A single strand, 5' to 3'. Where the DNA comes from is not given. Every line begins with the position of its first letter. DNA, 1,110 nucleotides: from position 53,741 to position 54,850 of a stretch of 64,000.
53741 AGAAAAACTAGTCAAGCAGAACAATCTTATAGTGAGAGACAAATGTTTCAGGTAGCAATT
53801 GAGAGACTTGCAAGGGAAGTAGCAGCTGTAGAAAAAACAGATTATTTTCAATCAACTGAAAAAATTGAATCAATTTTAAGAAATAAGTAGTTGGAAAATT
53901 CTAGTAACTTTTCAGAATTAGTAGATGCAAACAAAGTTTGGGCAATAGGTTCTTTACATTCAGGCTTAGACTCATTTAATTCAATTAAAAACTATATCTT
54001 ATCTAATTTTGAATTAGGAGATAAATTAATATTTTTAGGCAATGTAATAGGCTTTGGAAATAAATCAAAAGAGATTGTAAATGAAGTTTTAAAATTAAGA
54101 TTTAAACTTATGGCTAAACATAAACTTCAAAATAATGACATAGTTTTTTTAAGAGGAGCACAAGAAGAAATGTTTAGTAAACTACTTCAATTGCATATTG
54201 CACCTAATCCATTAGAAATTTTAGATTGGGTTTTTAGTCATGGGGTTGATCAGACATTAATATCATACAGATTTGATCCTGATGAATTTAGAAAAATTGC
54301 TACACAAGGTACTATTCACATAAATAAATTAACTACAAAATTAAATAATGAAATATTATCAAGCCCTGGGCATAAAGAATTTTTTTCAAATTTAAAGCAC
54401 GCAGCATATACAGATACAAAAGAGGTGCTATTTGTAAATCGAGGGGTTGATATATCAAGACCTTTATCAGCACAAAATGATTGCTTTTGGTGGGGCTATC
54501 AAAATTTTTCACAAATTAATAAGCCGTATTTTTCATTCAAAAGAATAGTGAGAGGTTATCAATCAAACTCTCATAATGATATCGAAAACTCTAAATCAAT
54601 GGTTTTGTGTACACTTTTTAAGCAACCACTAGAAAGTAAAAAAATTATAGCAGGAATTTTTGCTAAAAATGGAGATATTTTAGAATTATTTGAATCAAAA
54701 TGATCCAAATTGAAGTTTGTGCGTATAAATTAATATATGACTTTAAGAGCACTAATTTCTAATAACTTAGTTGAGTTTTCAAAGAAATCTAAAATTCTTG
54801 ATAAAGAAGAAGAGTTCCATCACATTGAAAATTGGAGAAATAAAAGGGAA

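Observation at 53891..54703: Apparent pseudo-phosphoesterase (ApaH/PPP-like fold, metal ligands replaced) sandwiched between carD and rpoH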

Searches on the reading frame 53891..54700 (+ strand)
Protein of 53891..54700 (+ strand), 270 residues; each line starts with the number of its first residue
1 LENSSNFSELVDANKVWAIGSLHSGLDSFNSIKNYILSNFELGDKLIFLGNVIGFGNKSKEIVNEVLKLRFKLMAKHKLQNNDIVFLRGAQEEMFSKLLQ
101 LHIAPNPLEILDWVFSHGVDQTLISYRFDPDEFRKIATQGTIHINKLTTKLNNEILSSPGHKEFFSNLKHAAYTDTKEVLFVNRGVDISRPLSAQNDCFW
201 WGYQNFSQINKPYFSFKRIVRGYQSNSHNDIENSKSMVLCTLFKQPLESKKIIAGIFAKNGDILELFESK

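Call 3: search_protein_families(library=pfam, proteins=[window:53891-54700:+], max_evalue=1)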
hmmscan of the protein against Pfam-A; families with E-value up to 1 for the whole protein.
window:53891-54700:+ (270 aa): 0 families

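Call 4: search_protein_families(library=ncbifam, proteins=[window:53891-54700:+], max_evalue=10)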
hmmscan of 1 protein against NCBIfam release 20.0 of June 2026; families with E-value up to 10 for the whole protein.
window:53891-54700:+ (270 aa): 1 family
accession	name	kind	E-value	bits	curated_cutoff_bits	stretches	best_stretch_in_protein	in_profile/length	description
NF001204.0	PRK00166.1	equivalog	0.0057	16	176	1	16-114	3-102/276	symmetrical bis(5'-nucleosyl)-tetraphosphatase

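Call 5: search_solved_structures(query=window:53891-54700:+, max_evalue=10, show_alignments=3)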
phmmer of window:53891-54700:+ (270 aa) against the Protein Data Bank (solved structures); distinct sequences matched with E-value up to 10: 1.
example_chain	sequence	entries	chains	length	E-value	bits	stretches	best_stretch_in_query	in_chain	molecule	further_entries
5ub8_A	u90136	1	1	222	0.14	14.8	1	8-84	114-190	Likely rab family GTP-binding protein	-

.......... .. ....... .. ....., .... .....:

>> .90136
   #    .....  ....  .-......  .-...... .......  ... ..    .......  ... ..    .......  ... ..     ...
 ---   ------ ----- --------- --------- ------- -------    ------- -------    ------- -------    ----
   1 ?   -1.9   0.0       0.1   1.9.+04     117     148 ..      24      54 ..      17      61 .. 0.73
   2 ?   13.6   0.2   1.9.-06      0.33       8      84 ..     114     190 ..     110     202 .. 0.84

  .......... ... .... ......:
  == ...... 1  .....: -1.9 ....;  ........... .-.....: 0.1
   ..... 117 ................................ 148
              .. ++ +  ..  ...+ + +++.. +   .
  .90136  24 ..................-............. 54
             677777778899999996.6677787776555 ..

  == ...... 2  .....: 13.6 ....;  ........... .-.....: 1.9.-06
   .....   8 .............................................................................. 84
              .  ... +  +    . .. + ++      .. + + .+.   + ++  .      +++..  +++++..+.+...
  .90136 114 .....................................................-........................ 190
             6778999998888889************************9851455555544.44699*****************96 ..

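Call 6: find_homologous_proteins(query=window:53891-54700:+, max_evalue=0.001)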
Query window:53891-54700:+ (270 aa): 1148 proteins with E <= 0.001 among 1487 candidates; the best 120 are listed.
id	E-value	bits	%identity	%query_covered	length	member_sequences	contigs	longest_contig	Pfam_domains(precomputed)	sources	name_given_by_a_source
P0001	6.1e-161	552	91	100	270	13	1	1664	-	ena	-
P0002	2.7e-154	530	85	100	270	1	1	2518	-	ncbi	-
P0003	1.3e-153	528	86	100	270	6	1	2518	-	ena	-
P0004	1.7e-153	528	87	100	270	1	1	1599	-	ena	-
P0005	8.5e-153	525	84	100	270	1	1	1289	-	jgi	jgi:serine/threonine protein phosphatase 1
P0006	1.1e-152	525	85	100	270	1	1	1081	-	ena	-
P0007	1.1e-151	522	85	100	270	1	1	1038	-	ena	-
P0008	1.3e-151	521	84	100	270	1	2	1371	-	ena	-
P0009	2.8e-151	520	85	100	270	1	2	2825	-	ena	-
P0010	6.5e-151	519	84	100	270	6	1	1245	-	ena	-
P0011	1.7e-150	518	84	100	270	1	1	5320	-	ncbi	-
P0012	1.7e-150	518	83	100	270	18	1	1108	-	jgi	-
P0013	3.0e-150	517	83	100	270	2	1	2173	-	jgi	-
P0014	4.2e-150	516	84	100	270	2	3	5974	-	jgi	jgi:serine/threonine protein phosphatase 1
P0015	5.1e-150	516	86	100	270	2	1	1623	-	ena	-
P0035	2.1e-147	508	84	100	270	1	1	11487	-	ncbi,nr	ncbi:hypothetical protein OAJ95_04620 [Pelagibacteraceae bacterium]|nr:hypothetical protein [Pelagib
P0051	1.4e-144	498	80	100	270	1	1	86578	-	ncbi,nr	ncbi:hypothetical protein IDH28_01025 [Pelagibacterales bacterium SAG-MED31]|nr:hypothetical protein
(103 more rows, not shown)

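Call 9: search_protein_families(library=pfam, alignment_id=A1, max_evalue=10)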
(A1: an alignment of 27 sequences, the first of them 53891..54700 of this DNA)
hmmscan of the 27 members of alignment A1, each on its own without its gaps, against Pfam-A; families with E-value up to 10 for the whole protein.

A. member 1, window:53891-54700:+ (270 aa): 0 families

B. families by the number of members that match (of 27 scanned): 7 families
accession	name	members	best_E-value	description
PF14582.11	Metallophos_3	10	0.041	Metallophosphoesterase, calcineurin superfamily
PF17020.10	DUF5097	5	0.022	Domain of unknown function (DUF5097)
PF10165.14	Ric8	3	0.038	Guanine nucleotide exchange factor synembryn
PF00009.33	GTP_EFTU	2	0.091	Elongation factor Tu GTP binding domain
PF17124.11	ThiJ_like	1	0.11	ThiJ/PfpI family-like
PF23116.1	HHD_RTEL1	1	0.13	RTEL1, HHD domain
PF03123.20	CAT_RBD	1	0.21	CAT RNA binding domain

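Call 10: search_solved_structures(query=A1, max_evalue=10, show_alignments=4)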
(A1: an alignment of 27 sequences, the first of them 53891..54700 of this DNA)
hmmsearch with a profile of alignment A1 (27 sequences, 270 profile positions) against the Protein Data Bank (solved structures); distinct sequences matched with E-value up to 10: 0.

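Call 11: find_related_loci(query=A1, collection=genome_contigs, flank=4000)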
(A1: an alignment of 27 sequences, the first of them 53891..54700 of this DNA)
Query A1 (270 aa) in genome_contigs; peptide patterns used: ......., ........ (x = any residue, [..] = any of these).
453 stretches matched a pattern; 370 encode a relative of the query (tblastn E <= 1e-3); the best 80 are kept; 80 distinct loci.
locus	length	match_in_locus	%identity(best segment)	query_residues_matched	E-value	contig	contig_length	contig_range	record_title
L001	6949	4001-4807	84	1-269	1e-156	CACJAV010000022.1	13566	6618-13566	MAG: uncultured Alphaproteobacteria bacterium isolate AG-447-A02 genome assembly, contig: AG-447-A02_NODE_22, whole geno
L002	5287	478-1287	84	1-270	1e-155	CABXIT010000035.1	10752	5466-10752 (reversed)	MAG: uncultured Alphaproteobacteria bacterium isolate AG-319-D07 genome assembly, contig: AG-319-D07_NODE_35, whole geno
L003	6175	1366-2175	84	1-270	3e-155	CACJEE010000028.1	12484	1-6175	MAG: uncultured Alphaproteobacteria bacterium isolate AG-447-C07 genome assembly, contig: AG-447-C07_NODE_28, whole geno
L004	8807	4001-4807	84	1-269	4e-155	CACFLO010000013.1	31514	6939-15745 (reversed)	uncultured Alphaproteobacteria bacterium isolate AG-414-A22 genome assembly, contig: AG-414-A22_NODE_13, whole genome sh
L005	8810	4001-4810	84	1-270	1e-154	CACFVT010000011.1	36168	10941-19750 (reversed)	uncultured Alphaproteobacteria bacterium isolate AG-414-M20 genome assembly, contig: AG-414-M20_NODE_11, whole genome sh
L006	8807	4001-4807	84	1-269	3e-154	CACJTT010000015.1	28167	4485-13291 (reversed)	uncultured Alphaproteobacteria bacterium isolate AG-447-P14 genome assembly, contig: AG-447-P14_NODE_15, whole genome sh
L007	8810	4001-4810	84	1-270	2e-154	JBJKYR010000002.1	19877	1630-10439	MAG: Alphaproteobacteria bacterium isolate LRMED-199 HIMB59-LRMED-199-C10778, whole genome shotgun sequence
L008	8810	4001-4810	83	1-270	2e-154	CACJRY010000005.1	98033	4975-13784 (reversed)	MAG: uncultured Alphaproteobacteria bacterium isolate AG-447-O15 genome assembly, contig: AG-447-O15_NODE_5, whole genom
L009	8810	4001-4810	79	1-270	2e-150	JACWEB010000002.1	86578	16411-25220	Pelagibacterales bacterium SAG-MED31 SAR11-SAG-MED31-C2, whole genome shotgun sequence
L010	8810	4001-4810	78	1-270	8e-145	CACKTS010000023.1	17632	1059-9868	uncultured Alphaproteobacteria bacterium isolate AG-457-I08 genome assembly, contig: AG-457-I08_NODE_23, whole genome sh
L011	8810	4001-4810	77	1-270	2e-144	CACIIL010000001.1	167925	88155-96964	uncultured Alphaproteobacteria bacterium isolate AG-435-K07 genome assembly, contig: AG-435-K07_NODE_1, whole genome sho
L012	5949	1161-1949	75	7-269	3e-137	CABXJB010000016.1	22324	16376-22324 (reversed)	MAG: uncultured Alphaproteobacteria bacterium isolate AG-319-E03 genome assembly, contig: AG-319-E03_NODE_16, whole geno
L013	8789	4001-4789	74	7-269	3e-137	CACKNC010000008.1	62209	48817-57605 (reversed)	MAG: uncultured Alphaproteobacteria bacterium isolate AG-457-A08 genome assembly, contig: AG-457-A08_NODE_8, whole genom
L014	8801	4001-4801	71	3-269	6e-133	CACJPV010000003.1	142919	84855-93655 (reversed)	MAG: uncultured Alphaproteobacteria bacterium isolate AG-447-L18 genome assembly, contig: AG-447-L18_NODE_3, whole genom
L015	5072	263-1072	84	1-270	1e-154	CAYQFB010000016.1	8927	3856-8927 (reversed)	MAG TPA_asm: uncultured Alphaproteobacteria bacterium isolate SRP077602_co3_758 genome assembly, contig: NODE_13477_leng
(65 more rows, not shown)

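Call 14: search_protein_representatives(alignment_id=A1)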
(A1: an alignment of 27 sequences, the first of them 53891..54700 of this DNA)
Query: 27 sequences, 270 profile positions. Proteins with E-value up to 0.001 (for the whole library): 437; up to 1e-10: 262; up to 1e-30: 100. The best 150 are listed.
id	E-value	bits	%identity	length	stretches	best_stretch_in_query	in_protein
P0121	3.9e-125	433.1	-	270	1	1-270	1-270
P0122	4.1e-81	288.7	-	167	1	1-165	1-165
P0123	5.1e-68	245.8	-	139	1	135-270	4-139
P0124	2.0e-67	243.8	-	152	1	74-222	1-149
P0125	1.4e-65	237.8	-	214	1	1-166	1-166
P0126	7.5e-59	215.7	-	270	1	4-264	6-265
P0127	1.3e-58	214.9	-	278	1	4-227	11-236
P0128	1.0e-53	198.9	-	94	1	177-270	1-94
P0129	3.3e-51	190.7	-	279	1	3-226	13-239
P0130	5.3e-51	190.0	-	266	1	1-226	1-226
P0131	1.1e-50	189.0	-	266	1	1-227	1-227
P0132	1.2e-50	188.8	-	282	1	3-266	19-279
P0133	1.9e-50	188.2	-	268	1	5-231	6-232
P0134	7.7e-50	186.2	-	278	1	5-243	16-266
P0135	1.4e-49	185.3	-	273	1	5-226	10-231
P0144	4.0e-48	180.6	-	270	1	4-243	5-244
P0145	6.1e-48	179.9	-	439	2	10-177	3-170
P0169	2.7e-41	158.2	-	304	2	3-174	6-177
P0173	1.6e-40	155.6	-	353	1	4-264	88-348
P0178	3.9e-40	154.4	-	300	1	4-226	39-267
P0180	5.0e-40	154.0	-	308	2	28-177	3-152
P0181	1.5e-39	152.5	-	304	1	4-228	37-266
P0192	1.4e-35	139.4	-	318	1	4-228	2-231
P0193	1.5e-35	139.3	-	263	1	10-267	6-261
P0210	8.4e-33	130.3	-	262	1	14-223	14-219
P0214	2.9e-32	128.5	-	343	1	4-192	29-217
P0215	3.6e-32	128.2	-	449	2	4-173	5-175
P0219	6.8e-31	124.0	-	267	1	11-223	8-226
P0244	3.2e-27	112.0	-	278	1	3-223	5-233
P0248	2.4e-26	109.2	-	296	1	4-225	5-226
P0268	1.5e-22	96.7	-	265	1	4-224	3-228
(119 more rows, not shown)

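Call 17: search_solved_structures(query=A2, max_evalue=10, show_alignments=4)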
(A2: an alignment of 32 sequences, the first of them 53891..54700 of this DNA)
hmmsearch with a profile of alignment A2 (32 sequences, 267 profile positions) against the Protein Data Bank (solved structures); distinct sequences matched with E-value up to 10: 8.
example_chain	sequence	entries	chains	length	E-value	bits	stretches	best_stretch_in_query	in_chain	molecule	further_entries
2qjc_A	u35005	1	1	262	2.5e-05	27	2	162-199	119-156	Diadenosine tetraphosphatase, putative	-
9t9n_A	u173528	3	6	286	0.0012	21.4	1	16-79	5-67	Bis(5'-nucleosyl)-tetraphosphatase, symmetrical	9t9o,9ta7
5vjv_A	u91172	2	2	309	0.0041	19.7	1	13-73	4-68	Rhizobiales-like phosphatase 2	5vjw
9hi5_A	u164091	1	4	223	0.096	15.2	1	25-58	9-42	GDSL-like protein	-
9hi4_C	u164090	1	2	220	0.11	15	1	25-58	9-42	FI6-focused design_03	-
9e5c_1r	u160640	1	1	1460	0.17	14.4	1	61-173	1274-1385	Cilia- and flagella-associated protein 43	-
4iyj_A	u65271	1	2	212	0.25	13.8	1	25-58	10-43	GDSL-like protein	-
1g5b_A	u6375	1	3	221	0.27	13.8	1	13-67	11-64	SERINE/THREONINE PROTEIN PHOSPHATASE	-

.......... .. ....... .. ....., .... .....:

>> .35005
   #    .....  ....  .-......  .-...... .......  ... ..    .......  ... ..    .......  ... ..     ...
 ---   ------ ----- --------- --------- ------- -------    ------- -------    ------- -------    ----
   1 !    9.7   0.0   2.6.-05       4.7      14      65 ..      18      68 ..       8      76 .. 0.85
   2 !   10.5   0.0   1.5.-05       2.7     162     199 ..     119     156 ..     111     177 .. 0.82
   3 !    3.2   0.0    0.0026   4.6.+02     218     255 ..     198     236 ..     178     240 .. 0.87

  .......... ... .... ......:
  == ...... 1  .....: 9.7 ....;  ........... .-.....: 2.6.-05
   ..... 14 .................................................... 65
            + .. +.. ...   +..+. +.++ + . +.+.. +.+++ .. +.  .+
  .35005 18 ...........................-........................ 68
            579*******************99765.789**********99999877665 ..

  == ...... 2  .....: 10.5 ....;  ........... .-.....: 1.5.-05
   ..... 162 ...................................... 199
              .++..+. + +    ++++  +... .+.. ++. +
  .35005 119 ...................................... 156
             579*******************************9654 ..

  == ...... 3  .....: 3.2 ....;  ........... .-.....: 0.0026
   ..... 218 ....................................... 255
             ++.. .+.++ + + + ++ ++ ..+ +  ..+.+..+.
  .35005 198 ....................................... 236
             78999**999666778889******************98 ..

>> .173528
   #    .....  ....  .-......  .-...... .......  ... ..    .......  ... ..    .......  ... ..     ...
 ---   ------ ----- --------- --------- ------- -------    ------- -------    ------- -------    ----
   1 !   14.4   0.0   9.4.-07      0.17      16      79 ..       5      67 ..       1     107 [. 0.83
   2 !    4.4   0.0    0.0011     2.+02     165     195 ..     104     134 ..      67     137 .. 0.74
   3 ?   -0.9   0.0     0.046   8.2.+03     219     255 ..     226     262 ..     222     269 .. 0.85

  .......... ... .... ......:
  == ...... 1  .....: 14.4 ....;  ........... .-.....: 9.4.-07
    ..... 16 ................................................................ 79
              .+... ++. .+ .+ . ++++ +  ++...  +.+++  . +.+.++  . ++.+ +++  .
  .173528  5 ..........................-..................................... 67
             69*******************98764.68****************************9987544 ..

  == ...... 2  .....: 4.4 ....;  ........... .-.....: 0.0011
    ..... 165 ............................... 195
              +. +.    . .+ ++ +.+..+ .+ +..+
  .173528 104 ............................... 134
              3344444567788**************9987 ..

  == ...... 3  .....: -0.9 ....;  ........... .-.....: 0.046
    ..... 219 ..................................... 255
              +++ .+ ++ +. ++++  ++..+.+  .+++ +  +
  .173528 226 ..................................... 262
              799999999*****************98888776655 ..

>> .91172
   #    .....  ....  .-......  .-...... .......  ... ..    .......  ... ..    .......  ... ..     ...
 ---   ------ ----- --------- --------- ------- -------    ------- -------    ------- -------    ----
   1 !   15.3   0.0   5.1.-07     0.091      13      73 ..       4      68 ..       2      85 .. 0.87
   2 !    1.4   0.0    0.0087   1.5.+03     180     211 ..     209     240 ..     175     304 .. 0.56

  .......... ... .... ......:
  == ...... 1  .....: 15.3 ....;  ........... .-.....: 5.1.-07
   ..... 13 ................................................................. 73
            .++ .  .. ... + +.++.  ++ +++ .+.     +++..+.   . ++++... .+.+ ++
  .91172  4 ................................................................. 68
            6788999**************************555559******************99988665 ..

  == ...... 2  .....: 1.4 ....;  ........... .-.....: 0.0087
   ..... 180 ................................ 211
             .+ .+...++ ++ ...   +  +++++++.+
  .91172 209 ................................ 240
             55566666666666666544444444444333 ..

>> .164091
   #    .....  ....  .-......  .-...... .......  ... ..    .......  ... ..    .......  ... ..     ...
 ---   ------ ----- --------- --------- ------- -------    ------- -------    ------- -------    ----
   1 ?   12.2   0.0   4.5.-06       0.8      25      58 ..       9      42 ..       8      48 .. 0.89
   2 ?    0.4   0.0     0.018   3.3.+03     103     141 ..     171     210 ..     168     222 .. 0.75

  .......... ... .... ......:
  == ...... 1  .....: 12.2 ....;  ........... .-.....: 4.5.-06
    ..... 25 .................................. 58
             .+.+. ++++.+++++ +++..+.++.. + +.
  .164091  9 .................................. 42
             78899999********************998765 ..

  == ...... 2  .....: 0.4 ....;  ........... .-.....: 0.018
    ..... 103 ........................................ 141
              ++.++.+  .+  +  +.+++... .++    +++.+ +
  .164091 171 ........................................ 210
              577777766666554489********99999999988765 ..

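Call 18: search_protein_families(library=pfam, alignment_id=A2, max_evalue=1)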
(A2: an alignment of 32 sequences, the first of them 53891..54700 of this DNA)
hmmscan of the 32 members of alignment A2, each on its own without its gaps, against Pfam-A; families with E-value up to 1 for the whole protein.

A. member 1, window:53891-54700:+ (270 aa): 0 families

B. families by the number of members that match (of 32 scanned): 17 families
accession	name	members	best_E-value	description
PF14582.11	Metallophos_3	3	0.016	Metallophosphoesterase, calcineurin superfamily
PF00149.33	Metallophos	2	0.00028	Calcineurin-like phosphoesterase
PF06434.19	Aconitase_2_N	2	0.023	Aconitate hydratase 2 N-terminus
PF15980.10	ComGF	2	0.093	Putative Competence protein ComGF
PF14449.11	PT-TG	1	0.029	Pre-toxin TG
PF22461.2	SLBB_2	1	0.099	SLBB domain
PF02769.27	AIRS_C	1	0.14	AIR synthase related protein, C-terminal domain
PF02875.26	Mur_ligase_C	1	0.16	Mur ligase, glutamate ligase domain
PF16749.10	Arteri_nsp7a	1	0.17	Arterivirus nonstructural protein 7 alpha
PF25661.1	PBCV_P4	1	0.19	Phycodnaviridae minor capsid protein P4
PF00213.23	OSCP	1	0.19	ATP synthase delta (OSCP) subunit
PF03123.20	CAT_RBD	1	0.21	CAT RNA binding domain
PF24278.2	HVO_0513_N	1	0.21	HVO_0513, N-terminal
PF09142.17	TruB_C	1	0.21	tRNA Pseudouridine synthase II, C terminal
PF08019.17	EptA_B_N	1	0.22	Phosphoethanolamine transferase EptA/EptB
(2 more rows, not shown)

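Call 19: search_protein_families(library=ncbifam, alignment_id=A2, max_evalue=1)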
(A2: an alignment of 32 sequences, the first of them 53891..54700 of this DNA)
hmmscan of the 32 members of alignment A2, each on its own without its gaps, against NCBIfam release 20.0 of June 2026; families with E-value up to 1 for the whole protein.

A. member 1, window:53891-54700:+ (270 aa): 1 family
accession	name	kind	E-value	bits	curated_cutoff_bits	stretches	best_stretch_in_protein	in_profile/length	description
NF001204.0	PRK00166.1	equivalog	0.0057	16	176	1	16-114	3-102/276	symmetrical bis(5'-nucleosyl)-tetraphosphatase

B. families by the number of members that match (of 32 scanned): 17 families
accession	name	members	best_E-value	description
NF001204.0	PRK00166.1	7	0.00055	symmetrical bis(5'-nucleosyl)-tetraphosphatase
NF007425.0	PRK09968.1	3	0.11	protein-serine/threonine phosphatase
NF041002.1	pilin_ComGF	1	0.011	competence type IV pilus minor pilin ComGF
NF004590.0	PRK05928.3-2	1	0.02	uroporphyrinogen-III synthase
NF005258.0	PRK06762.3-3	1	0.022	hypothetical protein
NF001601.0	PRK00394.2-6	1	0.06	TATA-box-binding protein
TIGR03866.1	PQQ_ABC_repeats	1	0.095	PQQ-dependent catabolism-associated beta-propeller protein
NF010148.0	PRK13625.1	1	0.1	bis(5'-nucleosyl)-tetraphosphatase PrpE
NF005560.0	PRK07233.1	1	0.11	hypothetical protein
TIGR01392.2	MetX_acetyl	1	0.12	homoserine O-acetyltransferase MetX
NF008516.0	PRK11439.1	1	0.14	protein-serine/threonine phosphatase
NF052537.1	CoM_syn_XcbE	1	0.16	coenzyme M biosynthesis enzyme XcbE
TIGR01491.1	HAD-SF-IB-PSPlk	1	0.17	phosphoserine phosphatase-like hydrolase, archaeal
TIGR02391.1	hypoth_ymh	1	0.18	TIGR02391 family protein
NF006690.0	PRK09238.1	1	0.18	bifunctional aconitate hydratase 2/2-methylisocitrate dehydratase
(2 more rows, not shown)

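Call 21: find_homologous_proteins(query=A2, max_evalue=0.001)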
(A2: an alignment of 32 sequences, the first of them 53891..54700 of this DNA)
Query A2 (32 sequences) (270 aa, profile of the alignment): 1161 proteins with E <= 0.001 among 4122 candidates; the best 120 are listed.
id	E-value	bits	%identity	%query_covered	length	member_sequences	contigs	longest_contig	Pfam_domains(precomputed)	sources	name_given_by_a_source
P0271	7.3e-104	365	35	100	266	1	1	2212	-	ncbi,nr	ncbi:MAG: hypothetical protein K2Q10_11375 [Rhodospirillales bacterium]|nr:hypothetical protein [Rho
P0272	4.5e-103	362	36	99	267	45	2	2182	-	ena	-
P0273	1.6e-102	361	38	86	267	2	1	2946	-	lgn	-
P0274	2.2e-102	360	35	99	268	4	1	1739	-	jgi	jgi:serine/threonine protein phosphatase 1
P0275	9.9e-102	358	35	97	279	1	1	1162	-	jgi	jgi:serine/threonine protein phosphatase 1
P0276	2.8e-101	356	35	99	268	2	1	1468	-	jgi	jgi:serine/threonine protein phosphatase 1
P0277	4.0e-101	356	35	97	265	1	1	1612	-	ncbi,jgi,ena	jgi:serine/threonine protein phosphatase 1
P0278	5.3e-101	356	35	97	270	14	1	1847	-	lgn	-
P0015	2.2e-100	353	86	100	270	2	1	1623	-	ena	-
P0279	3.0e-100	353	35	99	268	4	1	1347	-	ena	-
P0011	4.5e-100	352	84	100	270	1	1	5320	-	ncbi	-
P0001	6.4e-100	352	91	100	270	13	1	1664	-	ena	-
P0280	6.6e-100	352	38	99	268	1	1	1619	-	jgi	jgi:hypothetical protein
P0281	7.6e-100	352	35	100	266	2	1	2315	-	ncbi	-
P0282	2.3e-99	350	35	100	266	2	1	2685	-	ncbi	ncbi:MAG: hypothetical protein V3R85_10840 [Alphaproteobacteria bacterium]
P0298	5.9e-98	346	35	100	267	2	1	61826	-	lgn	-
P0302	9.7e-98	345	36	100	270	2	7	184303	-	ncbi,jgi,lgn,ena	ncbi:MAG: hypothetical protein AB7G62_05905 [Magnetospirillum sp.]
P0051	6.1e-97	342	80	100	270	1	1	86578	-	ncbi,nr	ncbi:hypothetical protein IDH28_01025 [Pelagibacterales bacterium SAG-MED31]|nr:hypothetical protein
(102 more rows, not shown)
